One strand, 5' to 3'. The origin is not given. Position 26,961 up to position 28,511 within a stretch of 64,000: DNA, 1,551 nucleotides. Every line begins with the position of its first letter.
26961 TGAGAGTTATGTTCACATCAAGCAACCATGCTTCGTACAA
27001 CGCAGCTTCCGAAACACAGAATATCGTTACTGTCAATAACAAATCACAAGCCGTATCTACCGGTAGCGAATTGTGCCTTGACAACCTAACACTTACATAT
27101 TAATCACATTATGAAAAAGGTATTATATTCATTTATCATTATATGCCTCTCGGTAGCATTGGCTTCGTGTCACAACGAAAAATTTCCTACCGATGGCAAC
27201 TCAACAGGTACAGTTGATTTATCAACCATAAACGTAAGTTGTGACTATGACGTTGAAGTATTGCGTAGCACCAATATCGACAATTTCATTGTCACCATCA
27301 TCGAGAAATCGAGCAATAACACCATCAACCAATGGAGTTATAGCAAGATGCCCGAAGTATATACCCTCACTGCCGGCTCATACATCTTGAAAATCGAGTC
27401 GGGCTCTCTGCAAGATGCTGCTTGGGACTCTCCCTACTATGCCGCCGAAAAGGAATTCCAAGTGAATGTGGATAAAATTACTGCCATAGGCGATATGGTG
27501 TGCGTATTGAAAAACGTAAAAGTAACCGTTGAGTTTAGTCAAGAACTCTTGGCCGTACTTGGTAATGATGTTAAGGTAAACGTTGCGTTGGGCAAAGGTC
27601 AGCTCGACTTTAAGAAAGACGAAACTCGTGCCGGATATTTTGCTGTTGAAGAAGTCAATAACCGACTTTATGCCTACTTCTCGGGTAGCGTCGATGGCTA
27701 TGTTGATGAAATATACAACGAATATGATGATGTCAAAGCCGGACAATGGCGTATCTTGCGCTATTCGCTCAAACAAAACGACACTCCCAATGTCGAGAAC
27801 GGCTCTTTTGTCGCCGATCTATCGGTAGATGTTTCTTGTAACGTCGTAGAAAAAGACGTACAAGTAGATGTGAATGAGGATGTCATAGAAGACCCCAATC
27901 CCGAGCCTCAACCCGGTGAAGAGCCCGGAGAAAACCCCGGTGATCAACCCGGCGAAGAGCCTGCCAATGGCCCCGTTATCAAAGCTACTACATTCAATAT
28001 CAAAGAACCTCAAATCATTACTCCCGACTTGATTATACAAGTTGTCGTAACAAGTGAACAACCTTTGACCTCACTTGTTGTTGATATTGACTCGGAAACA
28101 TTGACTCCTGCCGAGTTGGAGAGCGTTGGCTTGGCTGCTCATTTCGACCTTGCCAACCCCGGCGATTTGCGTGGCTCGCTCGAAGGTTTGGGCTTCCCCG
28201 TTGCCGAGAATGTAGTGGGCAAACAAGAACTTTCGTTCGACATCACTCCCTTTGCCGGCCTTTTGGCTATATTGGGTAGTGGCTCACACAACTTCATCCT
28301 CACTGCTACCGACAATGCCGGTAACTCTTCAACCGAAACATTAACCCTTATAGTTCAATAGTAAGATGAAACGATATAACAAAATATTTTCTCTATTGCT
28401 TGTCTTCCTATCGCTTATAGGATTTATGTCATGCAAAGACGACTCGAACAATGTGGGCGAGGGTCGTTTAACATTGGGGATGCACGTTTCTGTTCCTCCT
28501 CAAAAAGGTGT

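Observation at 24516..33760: Six-gene operon of modular surface-type lipoproteins plus two small beta-barrels; not a canonical PUL or pilus locus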

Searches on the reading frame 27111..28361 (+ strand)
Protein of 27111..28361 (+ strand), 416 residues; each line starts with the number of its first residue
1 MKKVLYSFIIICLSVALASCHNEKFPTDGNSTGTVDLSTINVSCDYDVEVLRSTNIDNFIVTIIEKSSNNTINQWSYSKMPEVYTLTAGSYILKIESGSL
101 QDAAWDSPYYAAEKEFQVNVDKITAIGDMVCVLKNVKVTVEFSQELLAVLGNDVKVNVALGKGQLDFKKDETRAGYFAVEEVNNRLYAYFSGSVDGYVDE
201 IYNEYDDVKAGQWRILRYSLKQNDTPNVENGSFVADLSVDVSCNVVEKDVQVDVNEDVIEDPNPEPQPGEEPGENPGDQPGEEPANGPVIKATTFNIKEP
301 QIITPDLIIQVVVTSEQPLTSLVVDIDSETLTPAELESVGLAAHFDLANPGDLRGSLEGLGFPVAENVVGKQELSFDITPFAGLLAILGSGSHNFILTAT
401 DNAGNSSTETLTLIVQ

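Call 3: search_protein_families(library=pfam, proteins=[window:27111-28361:+], max_evalue=0.01)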
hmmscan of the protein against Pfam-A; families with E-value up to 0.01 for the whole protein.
window:27111-28361:+ (416 aa): 2 families
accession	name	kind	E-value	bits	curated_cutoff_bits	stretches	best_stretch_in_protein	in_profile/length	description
PF14900.11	DUF4493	-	3.5e-40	138.7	27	1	32-253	2-225/226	Domain of unknown function (DUF4493)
PF19077.6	Big_13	-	0.0039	18.1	27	0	388-415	72-100/102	Bacterial Ig-like domain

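Call 4: search_protein_families(library=ncbifam, proteins=[window:27111-28361:+], max_evalue=0.01)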
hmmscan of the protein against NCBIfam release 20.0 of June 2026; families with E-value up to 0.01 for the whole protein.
window:27111-28361:+ (416 aa): 2 families
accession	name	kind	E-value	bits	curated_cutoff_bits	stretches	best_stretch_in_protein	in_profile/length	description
NF050142.1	PG1828_fam_lipo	equivalog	0.00066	20.3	50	1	1-34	1-35/59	PG1828 family lipoprotein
NF047446.1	barrel_OmpL47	domain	0.008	16.6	40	0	385-410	37-62/68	OmpL47-type beta-barrel domain-containing protein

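Call 13: find_homologous_proteins(query=window:27111-28361:+, max_evalue=0.001)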
Query window:27111-28361:+ (416 aa): 102 proteins with E <= 0.001 among 8000 candidates.
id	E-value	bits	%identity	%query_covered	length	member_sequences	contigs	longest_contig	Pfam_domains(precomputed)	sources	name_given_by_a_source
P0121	1.1e-268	909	98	100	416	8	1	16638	PF14900.12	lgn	-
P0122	1.5e-187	642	66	100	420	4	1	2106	PF14900.12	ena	-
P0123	2.4e-183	628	68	100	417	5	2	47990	PF14900.12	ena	-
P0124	5.4e-181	620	69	100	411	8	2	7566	PF14900.12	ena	-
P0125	6.1e-179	614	68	100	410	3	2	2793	PF14900.12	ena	-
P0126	9.5e-177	606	67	100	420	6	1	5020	PF14900.12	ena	-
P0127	1.5e-176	606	67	100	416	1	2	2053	PF14900.12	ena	-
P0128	1.4e-175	603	67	100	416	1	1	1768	PF14900.12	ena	-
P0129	8.3e-170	584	64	100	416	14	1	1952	PF14900.12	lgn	-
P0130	1.4e-165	570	64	100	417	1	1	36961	PF14900.12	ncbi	-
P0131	1.6e-164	566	62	100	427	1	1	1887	PF14900.12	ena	-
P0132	8.0e-163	561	63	100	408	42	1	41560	PF14900.12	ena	-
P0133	1.4e-161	556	61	100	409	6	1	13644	PF14900.12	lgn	-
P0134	5.7e-159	548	62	100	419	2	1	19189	PF14900.12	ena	-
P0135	2.8e-158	546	60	100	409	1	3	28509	PF14900.12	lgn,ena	-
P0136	3.2e-158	545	60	100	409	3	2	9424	PF14900.12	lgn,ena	-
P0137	6.8e-158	544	60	100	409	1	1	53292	PF14900.12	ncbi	-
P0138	8.6e-158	544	62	100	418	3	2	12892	PF14900.12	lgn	-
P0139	8.7e-158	544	60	100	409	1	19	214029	PF14900.12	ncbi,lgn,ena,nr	ncbi:MAG: DUF4493 domain-containing protein [Bacteroidaceae bacterium]|nr:DUF4493 domain-containing 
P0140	2.9e-157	542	59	100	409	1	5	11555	PF14900.12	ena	-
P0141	3.8e-154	532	59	100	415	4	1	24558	PF14900.12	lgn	-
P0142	1.2e-152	527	58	100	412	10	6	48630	PF14900.12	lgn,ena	-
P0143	2.1e-151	523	59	100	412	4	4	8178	PF14900.12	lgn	-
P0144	1.3e-150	520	57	100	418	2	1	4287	PF14900.12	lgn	-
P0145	7.7e-150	518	57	97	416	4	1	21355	PF14900.12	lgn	-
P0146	3.0e-148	513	55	100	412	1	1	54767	PF14900.12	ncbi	-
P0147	7.1e-148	511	56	100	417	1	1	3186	PF14900.12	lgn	-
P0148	4.5e-147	509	57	100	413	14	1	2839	PF14900.12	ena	-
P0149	5.8e-147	508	57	100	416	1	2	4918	PF14900.12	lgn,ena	-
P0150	1.3e-146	507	58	100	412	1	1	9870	PF14900.12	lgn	-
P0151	3.7e-146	506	56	100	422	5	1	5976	PF14900.12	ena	-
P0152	5.9e-146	505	57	97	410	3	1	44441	PF14900.12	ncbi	-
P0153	3.7e-145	502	58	95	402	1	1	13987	PF14900.12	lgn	-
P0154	1.8e-143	497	55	100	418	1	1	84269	PF14900.12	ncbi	-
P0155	2.4e-142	493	54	100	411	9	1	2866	PF14900.12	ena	-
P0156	5.8e-142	492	57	96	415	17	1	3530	PF14900.12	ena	-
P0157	9.7e-141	488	55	100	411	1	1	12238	PF14900.12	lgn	-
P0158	1.1e-140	488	55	97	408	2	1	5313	PF14900.12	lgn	-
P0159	2.9e-140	486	56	100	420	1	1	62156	PF14900.12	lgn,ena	-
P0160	5.9e-140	485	57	100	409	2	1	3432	PF14900.12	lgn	-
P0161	1.1e-139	484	56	100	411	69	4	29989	PF14900.12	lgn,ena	-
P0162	1.6e-139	484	55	100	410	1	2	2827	PF14900.12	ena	-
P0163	4.8e-138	479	57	100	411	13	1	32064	PF14900.12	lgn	-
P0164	1.4e-137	477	53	100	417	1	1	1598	PF14900.12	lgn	-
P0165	9.3e-136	471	55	100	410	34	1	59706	PF14900.12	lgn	-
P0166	1.7e-134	467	54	100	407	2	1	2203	PF14900.12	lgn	-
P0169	3.7e-98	348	54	78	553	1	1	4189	PF14900.12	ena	-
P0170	1.4e-83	300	43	98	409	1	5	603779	PF14900.12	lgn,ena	-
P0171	3.5e-82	295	37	100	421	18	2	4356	PF14900.12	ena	-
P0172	2.4e-81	292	40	100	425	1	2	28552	PF14900.12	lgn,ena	-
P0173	3.4e-76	275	38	100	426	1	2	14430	PF14900.12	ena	-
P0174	1.6e-71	260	36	100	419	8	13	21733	PF14900.12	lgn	-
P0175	6.5e-71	258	37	100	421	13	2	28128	PF14900.12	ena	-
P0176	4.0e-67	245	37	100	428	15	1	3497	PF14900.12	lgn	-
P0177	1.1e-64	237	35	100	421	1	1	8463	PF14900.12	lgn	-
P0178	2.7e-64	236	34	99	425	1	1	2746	PF14900.12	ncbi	-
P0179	2.1e-63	233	36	100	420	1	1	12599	PF14900.12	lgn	-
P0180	1.0e-62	231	35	62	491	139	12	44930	PF19190.7,PF14900.12,PF13004.14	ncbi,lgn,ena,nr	ncbi:MAG: DUF4493 domain-containing protein [Muribaculaceae bacterium]|nr:DUF4493 domain-containing 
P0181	9.7e-62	228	33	100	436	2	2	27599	PF14900.12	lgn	-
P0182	2.9e-60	223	33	100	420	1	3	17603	PF14900.12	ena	-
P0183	8.3e-60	221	36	61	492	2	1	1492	PF19190.7,PF14900.12,PF13004.14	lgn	-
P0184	2.0e-59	220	33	95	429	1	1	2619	PF14900.12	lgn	-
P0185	5.2e-58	215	32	95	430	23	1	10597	PF14900.12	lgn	-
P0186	2.2e-57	213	33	99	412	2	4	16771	PF14900.12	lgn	-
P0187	4.1e-56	209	31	100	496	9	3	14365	PF19190.7,PF14900.12,PF13004.14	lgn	-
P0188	2.9e-55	206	37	63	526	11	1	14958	PF19190.7,PF14900.12,PF13004.14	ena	-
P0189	5.4e-55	205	34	99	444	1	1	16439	PF14900.12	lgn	-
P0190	5.7e-55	205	37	87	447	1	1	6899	PF14900.12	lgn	-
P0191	8.1e-54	202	34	95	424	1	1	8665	PF14900.12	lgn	-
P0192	1.4e-53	201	33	100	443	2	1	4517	PF14900.12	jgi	jgi:hypothetical protein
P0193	4.6e-53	199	34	99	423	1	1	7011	PF14900.12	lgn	-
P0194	6.5e-53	199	37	87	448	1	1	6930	PF14900.12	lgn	-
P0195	4.7e-52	196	34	100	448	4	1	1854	PF14900.12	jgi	jgi:hypothetical protein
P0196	8.1e-52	195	33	96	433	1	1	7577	PF14900.12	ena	-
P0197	1.2e-49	188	32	96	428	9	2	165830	PF14900.12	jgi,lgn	jgi:hypothetical protein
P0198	4.2e-49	186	31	100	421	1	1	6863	PF14900.12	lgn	-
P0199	1.3e-48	184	31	100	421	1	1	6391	PF14900.12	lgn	-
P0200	3.6e-48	183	34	97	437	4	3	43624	PF14900.12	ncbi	-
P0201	5.0e-48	183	33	100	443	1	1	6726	PF14900.12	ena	-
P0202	9.2e-48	182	32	97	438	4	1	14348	PF14900.12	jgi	jgi:hypothetical protein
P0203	2.0e-47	181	33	94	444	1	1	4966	PF14900.12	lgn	-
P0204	4.8e-47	179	35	50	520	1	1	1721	PF19190.7,PF14900.12,PF13004.14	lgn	-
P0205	9.4e-47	178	35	59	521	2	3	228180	PF19190.7,PF14900.12,PF13004.14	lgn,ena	-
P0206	1.6e-46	178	34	49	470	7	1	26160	PF14900.12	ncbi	-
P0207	6.8e-46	176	43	31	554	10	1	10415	PF14900.12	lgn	-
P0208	4.1e-45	173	33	97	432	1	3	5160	PF14900.12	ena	-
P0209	9.0e-44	169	31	100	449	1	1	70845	PF14900.12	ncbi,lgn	-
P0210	6.7e-40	156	34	63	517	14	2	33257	PF19190.7,PF14900.12,PF13004.14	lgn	-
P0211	1.0e-39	155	30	99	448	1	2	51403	PF14900.12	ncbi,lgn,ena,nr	ncbi:MAG: DUF4493 domain-containing protein [Muribaculaceae bacterium]|nr:DUF4493 domain-containing 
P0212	1.6e-39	155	33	62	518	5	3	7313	PF19190.7,PF14900.12,PF13004.14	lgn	-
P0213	1.9e-37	148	31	97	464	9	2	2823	PF14900.12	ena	-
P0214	2.3e-36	144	28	96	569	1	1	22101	PF14900.12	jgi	jgi:hypothetical protein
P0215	2.4e-35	141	34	50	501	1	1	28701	PF19190.7,PF14900.12,PF13004.14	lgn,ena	-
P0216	2.8e-34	137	29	100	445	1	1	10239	PF14900.12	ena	-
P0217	3.4e-34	137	30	98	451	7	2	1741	PF14900.12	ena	-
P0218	3.8e-34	137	30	85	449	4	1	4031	PF14900.12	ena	-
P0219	2.0e-33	134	33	93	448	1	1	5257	PF14900.12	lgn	-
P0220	3.7e-31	127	31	80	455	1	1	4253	PF14900.12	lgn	-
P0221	1.3e-28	119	28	98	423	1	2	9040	PF14900.12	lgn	-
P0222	1.0e-21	96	30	54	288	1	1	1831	PF14900.12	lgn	-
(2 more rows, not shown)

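Call 21: predict_structure(alignment_id=A2)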
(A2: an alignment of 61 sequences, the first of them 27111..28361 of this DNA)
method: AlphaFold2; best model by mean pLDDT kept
length: 416 residues; sequences in the alignment: 61
mean_pLDDT: 83.1   pTM: 0.54
mean pLDDT of the five models: 83.1, 81.9, 81.6, 79.8, 79.5
residues with pLDDT >= 90: 263; 70-90: 59; 50-70: 37; < 50: 57
segments of 3 or more residues with pLDDT < 50: 1-3, 21-27, 227-233, 249-284
pLDDT, mean of each block of 10 residues (from residue 1): 51 53 47 95 75 79 97 97 97 96 96 97 95 94 92 96 95 94 89 90 89 91 55 58 61 42 41 39 68 91 94 97 95 91 96 95 97 95 88 96 95 94
secondary structure, 60 per line:
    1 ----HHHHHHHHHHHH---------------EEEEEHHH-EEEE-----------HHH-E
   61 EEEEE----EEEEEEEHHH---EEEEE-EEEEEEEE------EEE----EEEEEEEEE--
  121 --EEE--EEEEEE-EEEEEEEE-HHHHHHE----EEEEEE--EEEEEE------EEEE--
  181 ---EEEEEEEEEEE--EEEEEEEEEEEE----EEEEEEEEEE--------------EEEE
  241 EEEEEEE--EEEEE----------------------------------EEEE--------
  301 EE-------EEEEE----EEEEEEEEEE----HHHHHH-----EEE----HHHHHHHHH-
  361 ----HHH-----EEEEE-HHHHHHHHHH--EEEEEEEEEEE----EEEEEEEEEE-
elements in order: H5-16 E32-36 E41-44 E60-65 E70-76 E83-87 E89-96 E103-105 E110-118 E123-125 E128-133 E135-142 H144-149 E155-160 E163-168 E175-178 E184-194 E197-208 E213-222 E237-247 E250-254 E289-292 E310-314 E319-328 H333-338 E344-346 H351-359 E373-377 H379-388 E391-401 E406-415

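Call 24: fold_search(model_id=the predicted structure, library=pdb)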
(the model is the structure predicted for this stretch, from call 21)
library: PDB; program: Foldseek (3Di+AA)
matches with E <= 10: 1261; with E <= 0.001: 53
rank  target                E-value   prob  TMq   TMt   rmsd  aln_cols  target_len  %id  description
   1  3pay_D                2.4e-06  1.00  0.30  0.38   7.9       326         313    8  Crystal structure of a putative adhesin (BACOVA_04077) from Bacteroides ovatus at 2.50 A resolution (released 2010-11-10)
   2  8f70                  3.1e-06  0.84  0.14  0.11  28.9       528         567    8  Identification of an Immunodominant region on a Group A Streptococcus T-antigen Reveals Temperature-Dependent Motion in  (released 2023-03-08)
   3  5cag                  5.9e-06  1.00  0.26  0.35   8.3       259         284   11  Crystal structure of a putative adhesin (BACOVA_02677) from Bacteroides ovatus ATCC 8483 at 3.00 A resolution (PSI Commu (released 2015-10-14)
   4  4h40_B                6.6e-06  1.00  0.26  0.33   9.8       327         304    8  Crystal structure of a putative cell adhesion protein (BF2867) from Bacteroides fragilis NCTC 9343 at 2.57 A resolutio (released 2012-10-03)
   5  3r4r_A                1.1e-05  1.00  0.30  0.42   7.2       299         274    8  Crystal structure of a fimbrial assembly protein (BDI_3522) from Parabacteroides distasonis ATCC 8503 at 2.38 A resolu (released 2011-03-30)
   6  4h40_A                1.2e-05  1.00  0.28  0.35   9.7       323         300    9  Crystal structure of a putative cell adhesion protein (BF2867) from Bacteroides fragilis NCTC 9343 at 2.57 A resolutio (released 2012-10-03)
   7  6fwv_A                1.7e-05  1.00  0.17  0.14  24.6       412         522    8  The Bacillus anthracis TIE protein (released 2018-08-08)
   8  3r4r_B                1.9e-05  1.00  0.26  0.37   8.5       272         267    8  Crystal structure of a fimbrial assembly protein (BDI_3522) from Parabacteroides distasonis ATCC 8503 at 2.38 A resolu (released 2011-03-30)
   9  6fwv_B                2.5e-05  1.00  0.17  0.15  24.9       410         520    8  The Bacillus anthracis TIE protein (released 2018-08-08)
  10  10ps                  3.1e-05  1.00  0.18  0.14  12.9       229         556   13  Crystal structure of SdrD A2-A3-B1-B2 domains from Staphylococcus aureus JH1 (released 2026-02-11)
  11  4qdg_A                3.4e-05  1.00  0.29  0.38   8.7       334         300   10  Crystal structure of a putative adhesin (BT2657) from Bacteroides thetaiotaomicron VPI-5482 at 2.20 A resolution (PSI  (released 2014-06-11)
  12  3gf8                  3.4e-05  1.00  0.29  0.39   7.8       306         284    8  Crystal structure of putative polysaccharide binding proteins (DUF1812) (NP_809975.1) from BACTEROIDES THETAIOTAOMICRON  (released 2009-03-24)
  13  5xyr                  3.6e-05  1.00  0.16  0.07  10.4       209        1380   12  Crystal structure of a serine protease from Streptococcus species (released 2018-08-08)
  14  9qk2_F                4.0e-05  0.91  0.17  0.13  22.0       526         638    8  Structure of the Complement classical and lectin pathway C3 convertase in complex with substrate C3 (released 2025-12-24)
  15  4qdg_B                4.2e-05  1.00  0.28  0.36   8.8       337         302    9  Crystal structure of a putative adhesin (BT2657) from Bacteroides thetaiotaomicron VPI-5482 at 2.20 A resolution (PSI  (released 2014-06-11)
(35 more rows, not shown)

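Call 26: search_solved_structures(query=A2, max_evalue=10)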
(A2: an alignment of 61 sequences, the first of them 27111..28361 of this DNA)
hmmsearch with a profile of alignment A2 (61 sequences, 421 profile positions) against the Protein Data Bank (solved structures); distinct sequences matched with E-value up to 10: 1.
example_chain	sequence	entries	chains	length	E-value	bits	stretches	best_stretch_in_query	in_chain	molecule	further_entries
6nz0_Z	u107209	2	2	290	0.034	16.6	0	390-421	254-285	Dyslexia-associated protein KIAA0319-like protein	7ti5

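Call 40: search_protein_families(library=pfam, alignment_id=A2, max_evalue=1)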
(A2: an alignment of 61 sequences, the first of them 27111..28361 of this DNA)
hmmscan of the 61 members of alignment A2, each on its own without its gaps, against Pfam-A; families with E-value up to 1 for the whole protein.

A. member 1, window:27111-28361:+ (416 aa): 3 families
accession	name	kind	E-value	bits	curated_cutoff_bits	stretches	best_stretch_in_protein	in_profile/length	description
PF14900.11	DUF4493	-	3.5e-40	138.7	27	1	32-253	2-225/226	Domain of unknown function (DUF4493)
PF19077.6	Big_13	-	0.0039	18.1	27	1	388-415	72-100/102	Bacterial Ig-like domain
PF05345.18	He_PIG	-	0.23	12.4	24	1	391-415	71-95/96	Putative Ig domain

B. families by the number of members that match (of 61 scanned): 46 families (the first 25 are shown)
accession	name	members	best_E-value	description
PF14900.11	DUF4493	61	1.2e-53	Domain of unknown function (DUF4493)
PF19077.6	Big_13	15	0.00032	Bacterial Ig-like domain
PF22352.2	K319L-like_PKD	9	0.00017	K319L-like, PKD domain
PF14344.12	DUF4397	9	0.0078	Domain of unknown function (DUF4397)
PF17963.7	Big_9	8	0.0014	Bacterial Ig domain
PF17892.7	Cadherin_5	4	0.021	Cadherin-like domain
PF18675.7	HepII_C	3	0.0069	Heparinase II C-terminal domain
PF05887.16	Trypan_PARP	3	0.04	Procyclic acidic repetitive protein (PARP)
PF08139.17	LPAM_1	2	0.00072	Prokaryotic membrane lipoprotein lipid attachment site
PF16397.10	DUF5006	2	0.0062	Domain of unknown function (DUF5006)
PF22685.1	Gal80p_C-like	2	0.01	Gal80p, C-terminal domain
PF15418.12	DUF4625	2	0.01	Domain of unknown function (DUF4625)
PF22058.2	X25_BaPul_like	2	0.026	Pullulanase X25 domain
PF09985.14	Glucodextran_C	2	0.039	C-terminal binding-module, SLH-like, of glucodextranase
PF05345.18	He_PIG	2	0.062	Putative Ig domain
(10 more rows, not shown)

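Call 69: find_encoding_contigs(protein=P0180, flank=8000, max_places=2)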
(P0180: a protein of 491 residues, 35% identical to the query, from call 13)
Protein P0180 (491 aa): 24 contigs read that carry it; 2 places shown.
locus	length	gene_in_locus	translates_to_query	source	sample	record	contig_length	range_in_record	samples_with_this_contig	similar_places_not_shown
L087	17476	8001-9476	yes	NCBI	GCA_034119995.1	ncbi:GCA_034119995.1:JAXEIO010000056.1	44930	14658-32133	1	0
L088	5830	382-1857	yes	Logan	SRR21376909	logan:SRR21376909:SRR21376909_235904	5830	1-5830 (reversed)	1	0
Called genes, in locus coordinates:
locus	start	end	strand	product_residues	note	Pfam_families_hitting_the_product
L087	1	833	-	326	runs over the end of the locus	PF01501:Glyco_transf_8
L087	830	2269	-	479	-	PF01943:Polysacc_synt, PF13440:Polysacc_synt_3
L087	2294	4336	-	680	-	PF00133:tRNA-synt_1, PF09334:tRNA-synt_1g, PF08264:Anticodon_1 (weak), PF19303:Anticodon_3, PF01588:tRNA_bind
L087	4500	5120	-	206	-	PF16270:DUF4923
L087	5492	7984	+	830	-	PF14900:DUF4493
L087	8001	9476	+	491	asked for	PF14900:DUF4493, PF19190:BACON_2, PF13004:BACON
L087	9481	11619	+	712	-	PF14900:DUF4493, PF13201:PCMD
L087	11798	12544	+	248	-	-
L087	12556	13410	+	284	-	-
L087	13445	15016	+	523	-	PF13201:PCMD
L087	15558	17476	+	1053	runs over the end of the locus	PF13715:CarbopepD_reg_2, PF23591:CILP (faint), PF07715:Plug, PF00593:TonB_dep_Rec_b-barrel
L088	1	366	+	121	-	?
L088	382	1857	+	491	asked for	PF14900:DUF4493, PF19190:BACON_2, PF13004:BACON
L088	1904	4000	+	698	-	PF14900:DUF4493, PF13201:PCMD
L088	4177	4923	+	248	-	-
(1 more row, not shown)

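Call 70: find_encoding_contigs(protein=P0209, flank=8000, max_places=2)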
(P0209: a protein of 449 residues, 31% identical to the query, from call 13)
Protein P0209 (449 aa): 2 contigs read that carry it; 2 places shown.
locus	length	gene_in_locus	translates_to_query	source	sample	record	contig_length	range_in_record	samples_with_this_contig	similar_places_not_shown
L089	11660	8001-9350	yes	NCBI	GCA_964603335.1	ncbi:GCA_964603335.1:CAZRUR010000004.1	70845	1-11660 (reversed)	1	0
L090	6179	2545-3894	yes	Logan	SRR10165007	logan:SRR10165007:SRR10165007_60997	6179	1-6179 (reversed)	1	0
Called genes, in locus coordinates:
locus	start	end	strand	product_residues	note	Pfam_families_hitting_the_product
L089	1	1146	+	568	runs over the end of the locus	PF13304:AAA_21 (weak), PF14491:DUF4435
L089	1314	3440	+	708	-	PF02922:CBM_48, PF00128:Alpha-amylase, PF02806:Alpha-amylase_C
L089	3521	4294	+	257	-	-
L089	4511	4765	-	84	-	-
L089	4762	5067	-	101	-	PF13711:DUF4160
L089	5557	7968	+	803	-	PF14900:DUF4493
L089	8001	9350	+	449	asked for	PF14900:DUF4493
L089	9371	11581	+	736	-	PF14900:DUF4493, PF13201:PCMD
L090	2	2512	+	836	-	?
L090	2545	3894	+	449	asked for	PF14900:DUF4493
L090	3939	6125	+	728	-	PF14900:DUF4493, PF13201:PCMD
